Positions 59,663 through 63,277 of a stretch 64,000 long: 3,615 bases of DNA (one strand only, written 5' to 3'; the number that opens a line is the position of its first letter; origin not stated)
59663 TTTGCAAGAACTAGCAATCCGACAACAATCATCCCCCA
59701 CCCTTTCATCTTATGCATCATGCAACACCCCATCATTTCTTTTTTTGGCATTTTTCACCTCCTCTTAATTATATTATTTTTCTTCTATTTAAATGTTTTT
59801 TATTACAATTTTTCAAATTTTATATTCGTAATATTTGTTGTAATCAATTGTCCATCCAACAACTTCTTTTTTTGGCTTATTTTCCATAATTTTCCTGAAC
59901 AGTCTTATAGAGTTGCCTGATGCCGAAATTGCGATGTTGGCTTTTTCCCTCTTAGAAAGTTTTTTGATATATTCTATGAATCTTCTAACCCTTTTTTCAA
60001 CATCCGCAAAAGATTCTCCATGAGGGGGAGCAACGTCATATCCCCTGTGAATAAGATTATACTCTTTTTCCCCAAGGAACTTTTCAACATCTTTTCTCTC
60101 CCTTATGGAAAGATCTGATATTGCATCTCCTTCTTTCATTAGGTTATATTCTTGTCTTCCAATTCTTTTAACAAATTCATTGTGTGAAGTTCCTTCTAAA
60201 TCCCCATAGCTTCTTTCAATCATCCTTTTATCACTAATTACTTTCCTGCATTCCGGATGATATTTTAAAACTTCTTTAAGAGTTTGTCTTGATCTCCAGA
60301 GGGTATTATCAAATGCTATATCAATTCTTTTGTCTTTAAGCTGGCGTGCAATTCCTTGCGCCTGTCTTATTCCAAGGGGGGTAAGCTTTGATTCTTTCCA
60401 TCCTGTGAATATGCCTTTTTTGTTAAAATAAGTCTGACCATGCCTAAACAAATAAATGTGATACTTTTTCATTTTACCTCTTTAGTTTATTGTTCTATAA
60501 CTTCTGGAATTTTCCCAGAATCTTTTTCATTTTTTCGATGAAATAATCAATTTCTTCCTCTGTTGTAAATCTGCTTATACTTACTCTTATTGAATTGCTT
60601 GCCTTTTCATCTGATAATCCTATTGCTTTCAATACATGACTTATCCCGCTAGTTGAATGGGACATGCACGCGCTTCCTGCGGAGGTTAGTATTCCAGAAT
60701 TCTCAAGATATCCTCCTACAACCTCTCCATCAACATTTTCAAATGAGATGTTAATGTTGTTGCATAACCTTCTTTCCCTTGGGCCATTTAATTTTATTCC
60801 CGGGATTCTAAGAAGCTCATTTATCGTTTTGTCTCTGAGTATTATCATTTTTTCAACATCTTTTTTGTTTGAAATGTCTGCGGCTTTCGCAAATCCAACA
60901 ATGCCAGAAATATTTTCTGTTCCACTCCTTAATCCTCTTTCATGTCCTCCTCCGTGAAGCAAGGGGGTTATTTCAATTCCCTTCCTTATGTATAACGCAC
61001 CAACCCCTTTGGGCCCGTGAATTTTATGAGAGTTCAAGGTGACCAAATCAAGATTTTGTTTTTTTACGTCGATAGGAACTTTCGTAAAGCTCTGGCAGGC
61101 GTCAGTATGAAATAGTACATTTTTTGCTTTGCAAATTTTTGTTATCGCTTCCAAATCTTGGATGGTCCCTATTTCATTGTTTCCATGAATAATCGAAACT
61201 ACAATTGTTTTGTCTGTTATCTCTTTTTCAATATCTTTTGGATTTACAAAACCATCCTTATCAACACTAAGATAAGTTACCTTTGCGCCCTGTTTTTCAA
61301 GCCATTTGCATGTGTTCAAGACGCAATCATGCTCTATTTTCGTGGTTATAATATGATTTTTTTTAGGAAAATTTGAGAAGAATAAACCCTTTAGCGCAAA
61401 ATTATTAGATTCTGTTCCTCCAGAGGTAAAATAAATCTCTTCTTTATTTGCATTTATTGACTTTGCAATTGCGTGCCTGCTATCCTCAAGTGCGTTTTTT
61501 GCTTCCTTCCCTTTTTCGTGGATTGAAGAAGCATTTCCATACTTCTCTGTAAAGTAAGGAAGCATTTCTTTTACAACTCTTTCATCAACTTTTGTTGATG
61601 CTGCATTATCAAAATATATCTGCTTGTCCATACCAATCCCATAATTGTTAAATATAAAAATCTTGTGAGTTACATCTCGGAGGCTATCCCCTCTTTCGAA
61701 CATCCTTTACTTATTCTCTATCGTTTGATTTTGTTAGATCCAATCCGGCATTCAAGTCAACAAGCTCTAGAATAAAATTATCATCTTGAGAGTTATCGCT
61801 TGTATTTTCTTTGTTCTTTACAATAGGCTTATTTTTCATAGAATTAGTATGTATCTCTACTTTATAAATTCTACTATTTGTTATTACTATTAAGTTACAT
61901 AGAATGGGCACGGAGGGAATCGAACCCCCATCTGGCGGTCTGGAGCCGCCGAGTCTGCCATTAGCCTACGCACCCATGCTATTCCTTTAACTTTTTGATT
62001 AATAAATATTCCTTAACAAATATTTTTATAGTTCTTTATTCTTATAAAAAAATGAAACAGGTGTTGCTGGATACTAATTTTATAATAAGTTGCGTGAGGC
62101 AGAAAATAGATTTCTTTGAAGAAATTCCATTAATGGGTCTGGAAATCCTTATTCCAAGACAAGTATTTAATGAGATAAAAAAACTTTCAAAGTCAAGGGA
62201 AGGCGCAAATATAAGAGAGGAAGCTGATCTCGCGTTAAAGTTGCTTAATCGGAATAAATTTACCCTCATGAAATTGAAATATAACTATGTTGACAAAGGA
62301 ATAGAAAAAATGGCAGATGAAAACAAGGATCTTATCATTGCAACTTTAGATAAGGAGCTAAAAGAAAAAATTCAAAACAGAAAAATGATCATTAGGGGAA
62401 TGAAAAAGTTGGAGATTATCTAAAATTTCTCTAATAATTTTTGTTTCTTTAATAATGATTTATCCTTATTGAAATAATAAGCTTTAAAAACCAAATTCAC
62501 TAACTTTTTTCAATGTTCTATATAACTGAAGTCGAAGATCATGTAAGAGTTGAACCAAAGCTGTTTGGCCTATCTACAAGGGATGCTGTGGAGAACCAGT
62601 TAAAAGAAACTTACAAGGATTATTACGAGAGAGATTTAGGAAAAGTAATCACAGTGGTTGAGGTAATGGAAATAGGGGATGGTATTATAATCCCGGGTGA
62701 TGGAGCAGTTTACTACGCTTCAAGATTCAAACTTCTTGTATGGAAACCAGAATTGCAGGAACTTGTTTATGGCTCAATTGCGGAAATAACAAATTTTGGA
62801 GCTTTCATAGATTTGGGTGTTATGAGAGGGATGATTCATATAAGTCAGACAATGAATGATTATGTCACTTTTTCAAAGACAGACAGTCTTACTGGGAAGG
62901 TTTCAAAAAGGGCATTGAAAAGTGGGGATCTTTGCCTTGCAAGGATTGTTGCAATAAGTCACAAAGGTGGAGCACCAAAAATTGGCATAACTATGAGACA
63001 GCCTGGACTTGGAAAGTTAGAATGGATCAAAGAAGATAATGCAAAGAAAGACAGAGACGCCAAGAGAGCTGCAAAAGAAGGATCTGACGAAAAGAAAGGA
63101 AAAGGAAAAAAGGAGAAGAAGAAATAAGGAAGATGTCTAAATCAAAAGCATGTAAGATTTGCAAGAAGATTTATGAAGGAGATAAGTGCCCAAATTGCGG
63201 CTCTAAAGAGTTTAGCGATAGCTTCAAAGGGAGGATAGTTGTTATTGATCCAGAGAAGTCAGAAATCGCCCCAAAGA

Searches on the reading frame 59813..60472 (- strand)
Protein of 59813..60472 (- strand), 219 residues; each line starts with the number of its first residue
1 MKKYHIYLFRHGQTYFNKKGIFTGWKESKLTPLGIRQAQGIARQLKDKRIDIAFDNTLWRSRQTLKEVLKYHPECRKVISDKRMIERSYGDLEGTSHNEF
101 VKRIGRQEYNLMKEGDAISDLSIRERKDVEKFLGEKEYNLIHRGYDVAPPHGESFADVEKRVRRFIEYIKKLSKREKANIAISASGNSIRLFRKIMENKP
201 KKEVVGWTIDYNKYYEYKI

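Call 56: search_protein_families(library=pfam, proteins=[window:59813-60472:-], max_evalue=0.001)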
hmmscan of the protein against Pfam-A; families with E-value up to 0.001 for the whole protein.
window:59813-60472:- (219 aa): 1 family
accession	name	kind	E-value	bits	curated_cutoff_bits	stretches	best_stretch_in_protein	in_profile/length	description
PF00300.27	His_Phos_1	-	3e-31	109.1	21.7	2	6-106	1-99/194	Histidine phosphatase superfamily (branch 1)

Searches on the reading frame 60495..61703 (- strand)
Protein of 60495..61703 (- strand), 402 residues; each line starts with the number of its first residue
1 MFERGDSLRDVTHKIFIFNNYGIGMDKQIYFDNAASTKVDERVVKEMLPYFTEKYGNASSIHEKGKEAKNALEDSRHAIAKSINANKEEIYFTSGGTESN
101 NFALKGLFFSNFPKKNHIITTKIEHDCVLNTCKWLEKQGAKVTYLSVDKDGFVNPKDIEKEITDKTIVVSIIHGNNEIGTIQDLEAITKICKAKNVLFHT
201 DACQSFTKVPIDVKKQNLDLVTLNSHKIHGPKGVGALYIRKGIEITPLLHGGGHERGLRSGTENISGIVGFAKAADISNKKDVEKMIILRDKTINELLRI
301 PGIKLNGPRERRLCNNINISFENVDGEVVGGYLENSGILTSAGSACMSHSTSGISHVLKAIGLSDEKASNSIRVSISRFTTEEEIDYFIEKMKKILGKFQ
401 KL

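Call 26: search_protein_families(library=pfam, proteins=[window:60495-61703:-], max_evalue=0.001)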
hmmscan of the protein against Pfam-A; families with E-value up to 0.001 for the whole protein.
window:60495-61703:- (402 aa): 4 families
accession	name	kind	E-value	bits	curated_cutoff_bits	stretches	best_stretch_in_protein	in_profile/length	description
PF00266.25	Aminotran_5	-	4.9e-88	296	21.5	1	29-388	1-371/371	Aminotransferase class-V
PF01041.23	DegT_DnrJ_EryC1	-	5.7e-09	36.1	19.8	1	93-206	45-150/360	DegT/DnrJ/EryC1/StrS aminotransferase family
PF01212.27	Beta_elim_lyase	-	2e-07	31.1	27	1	85-205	45-172/288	Beta-eliminating lyase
PF00155.27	Aminotran_1_2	-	0.00016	21.5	19.7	1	73-199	45-183/361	Aminotransferase class I and II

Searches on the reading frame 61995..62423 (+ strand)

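Call 56: search_protein_families(library=pfam, proteins=[window:61995-62423:+], max_evalue=0.001)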
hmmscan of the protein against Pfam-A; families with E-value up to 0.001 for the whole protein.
window:61995-62423:+ (142 aa): 2 families
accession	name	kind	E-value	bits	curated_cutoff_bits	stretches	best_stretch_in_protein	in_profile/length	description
PF18477.7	PIN_9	-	3.2e-13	50.3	26.3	1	23-131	1-108/116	PIN like domain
PF13638.12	PIN_4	-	5.3e-07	30.4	21.9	1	24-133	2-110/132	PIN domain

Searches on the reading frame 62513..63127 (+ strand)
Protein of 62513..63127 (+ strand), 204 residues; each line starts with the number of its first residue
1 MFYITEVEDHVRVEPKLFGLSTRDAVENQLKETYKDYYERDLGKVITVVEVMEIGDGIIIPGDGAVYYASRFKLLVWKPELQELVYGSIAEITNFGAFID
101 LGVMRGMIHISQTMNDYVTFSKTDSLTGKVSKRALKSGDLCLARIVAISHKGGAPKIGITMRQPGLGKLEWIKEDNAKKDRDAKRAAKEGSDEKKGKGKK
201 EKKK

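Call 56: search_protein_families(library=pfam, proteins=[window:62513-63127:+], max_evalue=0.001)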
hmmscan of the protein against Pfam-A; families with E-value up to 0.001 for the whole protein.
window:62513-63127:+ (204 aa): 2 families
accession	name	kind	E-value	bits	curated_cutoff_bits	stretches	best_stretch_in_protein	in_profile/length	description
PF03876.22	SHS2_Rpb7-N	-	1.5e-11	44.6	24.8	1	8-64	1-57/57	SHS2 domain found in N terminus of Rpb7p/Rpc25p/MJ0397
PF00575.29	S1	-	4.5e-07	30.6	22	1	78-136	1-50/74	S1 RNA binding domain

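Call 80: find_encoding_contigs(protein=window:62513-63127:+, flank=10000, max_places=1)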
Protein window:62513-63127:+ (204 aa): 10 contigs read that carry it; 1 place shown.
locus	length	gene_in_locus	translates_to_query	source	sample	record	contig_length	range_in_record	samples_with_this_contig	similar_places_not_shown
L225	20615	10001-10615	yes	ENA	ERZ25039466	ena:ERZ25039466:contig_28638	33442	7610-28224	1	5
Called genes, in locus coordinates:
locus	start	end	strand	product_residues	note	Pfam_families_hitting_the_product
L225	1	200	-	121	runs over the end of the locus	-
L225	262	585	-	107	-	PF00085:Thioredoxin, PF13098:Thioredoxin_2 (weak), PF13905:Thioredoxin_8 (faint)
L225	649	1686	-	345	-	PF22769:DCD, PF22569:DCD_C (weak), PF00293:NUDIX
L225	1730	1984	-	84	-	-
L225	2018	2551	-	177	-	PF02572:CobA_CobO_BtuR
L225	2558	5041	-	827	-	PF00317:Ribonuc_red_lgN, PF02867:Ribonuc_red_lgC, PF12637:TSCPD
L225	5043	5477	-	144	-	PF22811:Zn_ribbon_NrdR, PF03477:ATP-cone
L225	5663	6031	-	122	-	-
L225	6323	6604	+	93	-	-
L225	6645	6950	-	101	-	PF01503:PRA-PH (weak), PF12643:MazG-like (weak)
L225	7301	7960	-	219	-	PF00300:His_Phos_1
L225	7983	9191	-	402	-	PF00266:Aminotran_5, PF01212:Beta_elim_lyase (weak), PF01041:DegT_DnrJ_EryC1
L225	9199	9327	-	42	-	-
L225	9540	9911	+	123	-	PF13638:PIN_4 (weak), PF18477:PIN_9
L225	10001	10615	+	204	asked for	PF03876:SHS2_Rpb7-N, PF00575:S1 (weak)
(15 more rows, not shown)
